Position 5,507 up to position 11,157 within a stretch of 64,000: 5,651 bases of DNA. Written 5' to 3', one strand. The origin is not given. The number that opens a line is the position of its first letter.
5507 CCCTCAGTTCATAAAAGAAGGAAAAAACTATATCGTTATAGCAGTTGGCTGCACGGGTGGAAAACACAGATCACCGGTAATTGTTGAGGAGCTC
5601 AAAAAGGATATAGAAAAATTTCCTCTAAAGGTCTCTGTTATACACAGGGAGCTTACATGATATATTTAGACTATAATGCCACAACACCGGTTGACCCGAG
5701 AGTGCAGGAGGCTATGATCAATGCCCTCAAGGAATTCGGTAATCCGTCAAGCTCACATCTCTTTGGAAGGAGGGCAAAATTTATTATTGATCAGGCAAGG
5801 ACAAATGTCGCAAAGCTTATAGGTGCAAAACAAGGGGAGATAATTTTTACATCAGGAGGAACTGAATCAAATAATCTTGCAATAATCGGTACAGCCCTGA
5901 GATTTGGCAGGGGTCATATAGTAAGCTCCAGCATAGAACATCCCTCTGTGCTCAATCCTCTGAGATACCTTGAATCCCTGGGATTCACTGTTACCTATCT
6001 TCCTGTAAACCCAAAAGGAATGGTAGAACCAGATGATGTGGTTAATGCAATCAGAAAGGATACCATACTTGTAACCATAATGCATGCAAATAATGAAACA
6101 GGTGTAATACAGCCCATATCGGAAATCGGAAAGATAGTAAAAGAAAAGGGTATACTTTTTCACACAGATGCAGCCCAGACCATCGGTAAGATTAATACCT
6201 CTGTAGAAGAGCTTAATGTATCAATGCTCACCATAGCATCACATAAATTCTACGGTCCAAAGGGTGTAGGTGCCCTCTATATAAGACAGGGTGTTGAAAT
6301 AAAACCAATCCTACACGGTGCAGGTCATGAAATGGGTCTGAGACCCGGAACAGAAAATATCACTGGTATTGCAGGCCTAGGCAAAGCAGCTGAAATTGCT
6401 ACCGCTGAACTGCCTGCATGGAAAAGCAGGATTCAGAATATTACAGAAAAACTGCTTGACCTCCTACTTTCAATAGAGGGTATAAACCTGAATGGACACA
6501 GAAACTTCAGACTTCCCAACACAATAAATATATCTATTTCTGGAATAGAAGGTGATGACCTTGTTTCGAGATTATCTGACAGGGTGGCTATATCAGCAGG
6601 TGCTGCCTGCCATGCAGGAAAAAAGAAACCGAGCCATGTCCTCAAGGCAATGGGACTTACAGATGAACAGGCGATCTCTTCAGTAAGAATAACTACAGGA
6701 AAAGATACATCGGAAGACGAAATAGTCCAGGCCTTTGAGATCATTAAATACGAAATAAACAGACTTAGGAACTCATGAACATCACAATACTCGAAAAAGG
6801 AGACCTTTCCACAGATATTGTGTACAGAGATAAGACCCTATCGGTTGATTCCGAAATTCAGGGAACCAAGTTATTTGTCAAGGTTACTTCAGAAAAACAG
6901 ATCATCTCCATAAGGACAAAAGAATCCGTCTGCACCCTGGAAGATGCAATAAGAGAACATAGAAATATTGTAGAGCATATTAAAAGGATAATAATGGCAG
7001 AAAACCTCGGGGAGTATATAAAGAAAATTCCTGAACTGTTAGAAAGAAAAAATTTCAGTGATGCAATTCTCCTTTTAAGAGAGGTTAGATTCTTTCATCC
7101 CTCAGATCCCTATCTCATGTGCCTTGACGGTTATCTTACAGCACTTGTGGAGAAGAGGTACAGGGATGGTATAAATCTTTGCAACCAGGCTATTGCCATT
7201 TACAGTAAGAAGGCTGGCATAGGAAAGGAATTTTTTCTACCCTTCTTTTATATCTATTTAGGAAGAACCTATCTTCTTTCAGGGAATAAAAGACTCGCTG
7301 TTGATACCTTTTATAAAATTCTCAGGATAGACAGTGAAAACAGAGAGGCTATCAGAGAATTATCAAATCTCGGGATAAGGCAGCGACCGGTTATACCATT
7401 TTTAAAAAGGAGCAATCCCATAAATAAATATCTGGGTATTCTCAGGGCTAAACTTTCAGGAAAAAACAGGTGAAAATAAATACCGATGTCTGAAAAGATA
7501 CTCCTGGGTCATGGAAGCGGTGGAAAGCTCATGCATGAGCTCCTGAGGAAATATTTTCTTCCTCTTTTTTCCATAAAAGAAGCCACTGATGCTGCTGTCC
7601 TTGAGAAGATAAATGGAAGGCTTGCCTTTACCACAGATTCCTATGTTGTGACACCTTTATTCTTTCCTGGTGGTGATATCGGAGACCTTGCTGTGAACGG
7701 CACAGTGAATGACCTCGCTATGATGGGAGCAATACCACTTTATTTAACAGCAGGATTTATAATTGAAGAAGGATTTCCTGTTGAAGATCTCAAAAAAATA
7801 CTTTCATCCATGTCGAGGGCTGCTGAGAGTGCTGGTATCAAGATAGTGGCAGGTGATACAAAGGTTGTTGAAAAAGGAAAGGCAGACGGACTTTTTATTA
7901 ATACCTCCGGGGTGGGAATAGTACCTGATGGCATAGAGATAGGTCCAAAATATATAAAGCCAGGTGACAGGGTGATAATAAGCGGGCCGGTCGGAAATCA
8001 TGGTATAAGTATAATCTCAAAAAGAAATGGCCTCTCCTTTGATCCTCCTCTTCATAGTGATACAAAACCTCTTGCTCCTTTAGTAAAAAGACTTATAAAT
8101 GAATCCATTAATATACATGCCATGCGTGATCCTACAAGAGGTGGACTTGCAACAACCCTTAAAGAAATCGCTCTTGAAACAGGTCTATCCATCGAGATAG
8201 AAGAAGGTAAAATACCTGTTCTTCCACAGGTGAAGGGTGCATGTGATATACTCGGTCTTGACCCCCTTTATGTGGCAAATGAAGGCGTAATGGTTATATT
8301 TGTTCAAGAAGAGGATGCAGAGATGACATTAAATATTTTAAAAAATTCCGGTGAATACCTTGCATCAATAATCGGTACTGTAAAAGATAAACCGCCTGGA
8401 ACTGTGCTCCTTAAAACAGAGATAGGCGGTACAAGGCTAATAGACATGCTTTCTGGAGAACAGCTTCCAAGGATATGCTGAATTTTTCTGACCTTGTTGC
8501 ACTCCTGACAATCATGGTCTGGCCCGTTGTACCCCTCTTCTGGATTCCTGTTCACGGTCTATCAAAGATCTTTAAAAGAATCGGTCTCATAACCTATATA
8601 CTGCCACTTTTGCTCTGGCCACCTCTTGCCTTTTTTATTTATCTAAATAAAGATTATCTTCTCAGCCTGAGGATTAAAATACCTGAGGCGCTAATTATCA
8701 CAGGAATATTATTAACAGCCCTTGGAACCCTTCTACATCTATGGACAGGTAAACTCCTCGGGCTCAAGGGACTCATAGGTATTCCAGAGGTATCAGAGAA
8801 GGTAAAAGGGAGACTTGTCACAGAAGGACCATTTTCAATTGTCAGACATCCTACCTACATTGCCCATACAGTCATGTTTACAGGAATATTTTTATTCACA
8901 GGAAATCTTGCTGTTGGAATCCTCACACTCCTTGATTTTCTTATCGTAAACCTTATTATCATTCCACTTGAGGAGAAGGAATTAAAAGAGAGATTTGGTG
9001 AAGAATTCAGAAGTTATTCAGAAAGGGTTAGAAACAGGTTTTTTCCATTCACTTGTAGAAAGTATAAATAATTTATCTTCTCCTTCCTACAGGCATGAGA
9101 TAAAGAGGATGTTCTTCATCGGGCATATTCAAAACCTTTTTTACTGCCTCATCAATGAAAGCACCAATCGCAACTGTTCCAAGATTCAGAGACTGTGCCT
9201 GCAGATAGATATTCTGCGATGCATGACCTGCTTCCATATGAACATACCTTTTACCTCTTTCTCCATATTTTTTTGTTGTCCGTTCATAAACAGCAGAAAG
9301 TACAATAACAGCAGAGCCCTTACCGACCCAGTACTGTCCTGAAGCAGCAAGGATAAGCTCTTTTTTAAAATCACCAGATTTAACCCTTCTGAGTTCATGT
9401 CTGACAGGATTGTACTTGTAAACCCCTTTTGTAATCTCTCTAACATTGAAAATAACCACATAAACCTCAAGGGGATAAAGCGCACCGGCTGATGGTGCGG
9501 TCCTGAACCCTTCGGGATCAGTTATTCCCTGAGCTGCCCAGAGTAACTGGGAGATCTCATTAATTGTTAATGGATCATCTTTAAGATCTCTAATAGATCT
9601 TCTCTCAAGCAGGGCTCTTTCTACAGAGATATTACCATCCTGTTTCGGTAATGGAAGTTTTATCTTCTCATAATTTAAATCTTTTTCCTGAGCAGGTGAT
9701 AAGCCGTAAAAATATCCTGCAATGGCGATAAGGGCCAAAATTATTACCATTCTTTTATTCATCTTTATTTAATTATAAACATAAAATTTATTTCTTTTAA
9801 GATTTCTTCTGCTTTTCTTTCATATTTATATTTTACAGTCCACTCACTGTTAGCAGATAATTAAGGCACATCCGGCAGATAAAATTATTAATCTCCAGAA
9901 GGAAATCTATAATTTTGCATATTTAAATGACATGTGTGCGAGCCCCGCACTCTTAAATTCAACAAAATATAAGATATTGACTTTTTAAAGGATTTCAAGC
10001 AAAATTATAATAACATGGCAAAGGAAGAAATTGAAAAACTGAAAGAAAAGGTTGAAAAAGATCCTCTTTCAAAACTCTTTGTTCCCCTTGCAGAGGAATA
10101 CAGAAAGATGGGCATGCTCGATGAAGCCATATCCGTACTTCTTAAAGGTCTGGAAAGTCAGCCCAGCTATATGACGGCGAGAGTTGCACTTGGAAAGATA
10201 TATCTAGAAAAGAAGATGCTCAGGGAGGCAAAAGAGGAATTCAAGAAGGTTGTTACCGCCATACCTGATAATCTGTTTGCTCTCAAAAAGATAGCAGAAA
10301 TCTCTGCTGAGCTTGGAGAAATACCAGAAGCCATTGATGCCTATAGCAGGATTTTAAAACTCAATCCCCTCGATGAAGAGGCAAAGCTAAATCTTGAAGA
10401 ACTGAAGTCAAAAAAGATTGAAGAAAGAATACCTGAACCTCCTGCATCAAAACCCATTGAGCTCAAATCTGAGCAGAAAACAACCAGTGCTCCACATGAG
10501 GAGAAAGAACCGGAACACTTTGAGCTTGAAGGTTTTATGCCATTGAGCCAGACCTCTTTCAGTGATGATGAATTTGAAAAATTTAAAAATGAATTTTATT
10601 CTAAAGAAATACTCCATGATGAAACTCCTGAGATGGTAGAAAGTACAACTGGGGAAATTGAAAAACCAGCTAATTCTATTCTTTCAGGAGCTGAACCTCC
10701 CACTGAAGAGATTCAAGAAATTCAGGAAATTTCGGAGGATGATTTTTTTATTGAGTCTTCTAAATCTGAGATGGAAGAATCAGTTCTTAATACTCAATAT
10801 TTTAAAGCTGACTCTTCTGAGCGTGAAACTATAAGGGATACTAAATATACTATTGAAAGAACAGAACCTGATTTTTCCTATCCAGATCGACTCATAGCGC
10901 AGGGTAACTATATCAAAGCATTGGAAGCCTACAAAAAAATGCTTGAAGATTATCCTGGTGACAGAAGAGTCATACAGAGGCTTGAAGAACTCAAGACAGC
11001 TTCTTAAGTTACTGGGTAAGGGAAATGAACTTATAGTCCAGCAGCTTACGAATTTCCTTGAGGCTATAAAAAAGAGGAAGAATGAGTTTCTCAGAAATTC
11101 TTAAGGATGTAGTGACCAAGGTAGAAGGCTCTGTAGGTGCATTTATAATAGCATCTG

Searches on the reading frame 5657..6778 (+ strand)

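Call 58: search_protein_families(library=pfam, proteins=[window:5657-6778:+], max_evalue=0.00001)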
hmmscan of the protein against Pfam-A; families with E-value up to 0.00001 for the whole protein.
window:5657-6778:+ (373 aa): 1 family
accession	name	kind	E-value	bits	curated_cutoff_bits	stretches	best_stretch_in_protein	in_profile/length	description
PF00266.25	Aminotran_5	-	4.4e-77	260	21.5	1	2-356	1-368/371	Aminotransferase class-V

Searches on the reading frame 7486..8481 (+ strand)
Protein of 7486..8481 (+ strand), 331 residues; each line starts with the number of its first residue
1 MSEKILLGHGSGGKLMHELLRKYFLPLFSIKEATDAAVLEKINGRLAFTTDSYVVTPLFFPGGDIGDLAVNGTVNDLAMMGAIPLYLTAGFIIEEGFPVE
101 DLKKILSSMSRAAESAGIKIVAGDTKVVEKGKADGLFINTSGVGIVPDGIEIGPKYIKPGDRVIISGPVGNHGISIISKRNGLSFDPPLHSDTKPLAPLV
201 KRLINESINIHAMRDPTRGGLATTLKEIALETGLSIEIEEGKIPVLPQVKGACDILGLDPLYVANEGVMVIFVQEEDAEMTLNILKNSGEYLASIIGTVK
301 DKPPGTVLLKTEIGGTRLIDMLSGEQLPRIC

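Call 60: search_protein_families(library=ncbifam, proteins=[window:7486-8481:+], max_evalue=0.00001)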
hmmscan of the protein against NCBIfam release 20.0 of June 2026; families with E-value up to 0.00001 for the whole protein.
window:7486-8481:+ (331 aa): 8 families
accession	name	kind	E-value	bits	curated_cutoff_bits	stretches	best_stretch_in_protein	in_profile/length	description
TIGR02124.1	hypE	equivalog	2e-134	447.8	251.6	1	4-331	1-332/332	hydrogenase expression/formation protein HypE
TIGR01379.1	thiL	equivalog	4.5e-24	85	184.15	1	34-310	25-304/320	thiamine-phosphate kinase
NF004351.0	PRK05731.1-4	equivalog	3.7e-18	65.7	324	1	34-262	39-266/321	thiamine-phosphate kinase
NF004353.0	PRK05731.2-2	equivalog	5.5e-17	61.8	301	1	35-266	21-248/311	thiamine-phosphate kinase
TIGR00476.1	selD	equivalog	1.2e-12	47.6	125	1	28-255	40-263/311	selenide, water dikinase SelD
TIGR00878.1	purM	equivalog_domain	8.4e-11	41.6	236.35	1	69-301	81-331/332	phosphoribosylformylglycinamidine cyclo-ligase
NF002098.0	PRK00943.1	equivalog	1.9e-07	30.3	299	1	31-251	47-263/347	selenide, water dikinase SelD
NF004350.0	PRK05731.1-1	equivalog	3.7e-06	26.1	441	1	36-180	31-174/325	thiamine-phosphate kinase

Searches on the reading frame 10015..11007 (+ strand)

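Call 60: search_protein_families(library=ncbifam, proteins=[window:10015-11007:+], max_evalue=0.00001)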
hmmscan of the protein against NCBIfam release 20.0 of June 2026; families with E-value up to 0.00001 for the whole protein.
window:10015-11007:+ (330 aa): 6 families
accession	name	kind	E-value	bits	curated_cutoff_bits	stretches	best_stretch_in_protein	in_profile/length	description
TIGR02917.1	PEP_TPR_lipo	equivalog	1.1e-14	53.4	312.2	1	6-134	417-546/899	XrtA/PEP-CTERM system TPR-repeat protein PrsT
TIGR02521.1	type_IV_pilW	equivalog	1.6e-11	44.3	154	1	6-86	18-98/234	type IV pilus biogenesis/stability protein PilW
NF040959.1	MamA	equivalog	2.7e-09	36.8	200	1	24-120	76-172/204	magnetosome protein MamA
NF047507.1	TPR_BatC_Lepto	exception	5e-09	35.9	175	0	99-202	108-202/214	TPR repeat-containing protein BatC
TIGR02795.1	tol_pal_ybgF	equivalog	5.5e-07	30.2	90.1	0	55-126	41-115/119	tol-pal system protein YbgF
NF008756.0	PRK11788.1-4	equivalog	7.9e-07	28.4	474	1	4-113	165-275/389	lipopolysaccharide assembly protein LapB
